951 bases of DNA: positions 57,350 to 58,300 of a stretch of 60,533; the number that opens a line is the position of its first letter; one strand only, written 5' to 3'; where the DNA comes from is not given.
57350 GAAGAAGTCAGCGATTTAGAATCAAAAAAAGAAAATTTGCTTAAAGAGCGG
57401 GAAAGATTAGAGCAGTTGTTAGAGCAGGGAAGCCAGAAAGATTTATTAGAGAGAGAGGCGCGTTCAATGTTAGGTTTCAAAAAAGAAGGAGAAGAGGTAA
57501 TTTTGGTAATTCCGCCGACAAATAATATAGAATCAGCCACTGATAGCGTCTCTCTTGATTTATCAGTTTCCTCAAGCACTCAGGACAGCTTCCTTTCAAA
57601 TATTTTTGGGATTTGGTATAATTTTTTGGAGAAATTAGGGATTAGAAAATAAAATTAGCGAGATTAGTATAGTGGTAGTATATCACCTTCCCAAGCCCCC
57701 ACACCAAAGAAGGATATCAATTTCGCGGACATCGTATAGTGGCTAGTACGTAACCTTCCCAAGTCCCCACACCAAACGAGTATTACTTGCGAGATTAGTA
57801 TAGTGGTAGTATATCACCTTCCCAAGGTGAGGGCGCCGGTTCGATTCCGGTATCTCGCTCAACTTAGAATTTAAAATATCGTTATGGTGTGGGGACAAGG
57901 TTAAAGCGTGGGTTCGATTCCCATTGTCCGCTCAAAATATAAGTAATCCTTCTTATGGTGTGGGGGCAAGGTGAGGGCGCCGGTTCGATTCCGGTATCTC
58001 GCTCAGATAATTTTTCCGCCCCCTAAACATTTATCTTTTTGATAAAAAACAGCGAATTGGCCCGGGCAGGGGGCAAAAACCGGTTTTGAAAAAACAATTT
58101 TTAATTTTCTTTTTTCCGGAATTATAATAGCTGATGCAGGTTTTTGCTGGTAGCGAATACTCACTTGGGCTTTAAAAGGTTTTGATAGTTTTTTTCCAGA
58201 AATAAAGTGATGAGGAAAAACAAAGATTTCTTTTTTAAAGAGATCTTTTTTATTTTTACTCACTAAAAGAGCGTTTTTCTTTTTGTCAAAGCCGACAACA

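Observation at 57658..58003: Three-deep nested tRNA-Gly(CCC) genes: TIR elements that carry a tRNA-Gly insert into the anticodon loop of another tRNA-Gly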

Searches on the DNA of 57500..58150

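Call 36: search_rna_families(source=window, start=57500, end=58150, threshold=evalue, max_evalue=1)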
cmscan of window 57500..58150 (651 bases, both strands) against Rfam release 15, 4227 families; matches with E-value up to 1: 6.
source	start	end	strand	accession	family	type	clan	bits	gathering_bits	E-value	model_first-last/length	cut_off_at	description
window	57789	57859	+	RF00005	tRNA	Gene; tRNA;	CL00001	64.2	29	1.3e-13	1-71/71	no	tRNA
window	57784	57877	+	RF02435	SpF41_sRNA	Gene; sRNA;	-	22.4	52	0.48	1-105/105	no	Streptococcus sRNA SpF41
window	58024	58112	-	RF02560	CbSR9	Gene; antisense;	-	20.1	279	0.22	1-213/213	no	Coxiella burnetii sRNA 9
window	58032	58125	-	RF02621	BSnc120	Gene; sRNA;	-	19.4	114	0.14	1-88/88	no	Brucella sRNA 120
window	57891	57933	-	RF04354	Plastid-ycf2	Cis-reg;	-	18.5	65.7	0.52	1-75/75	no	Plastid-ycf2 5UTR RNA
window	57891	57932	+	RF00005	tRNA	Gene; tRNA;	CL00001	17.3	29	0.99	1-71/71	no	tRNA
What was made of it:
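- On Group I intron in a bacterial tRNA: Rfam at E<=1 finds only the tRNA (call 36).
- Closest known: IStrons, group I introns and inteins. Different: There is no ribozyme (Rfam negative, call 36).
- There is no Rfam intron hit (call 36).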
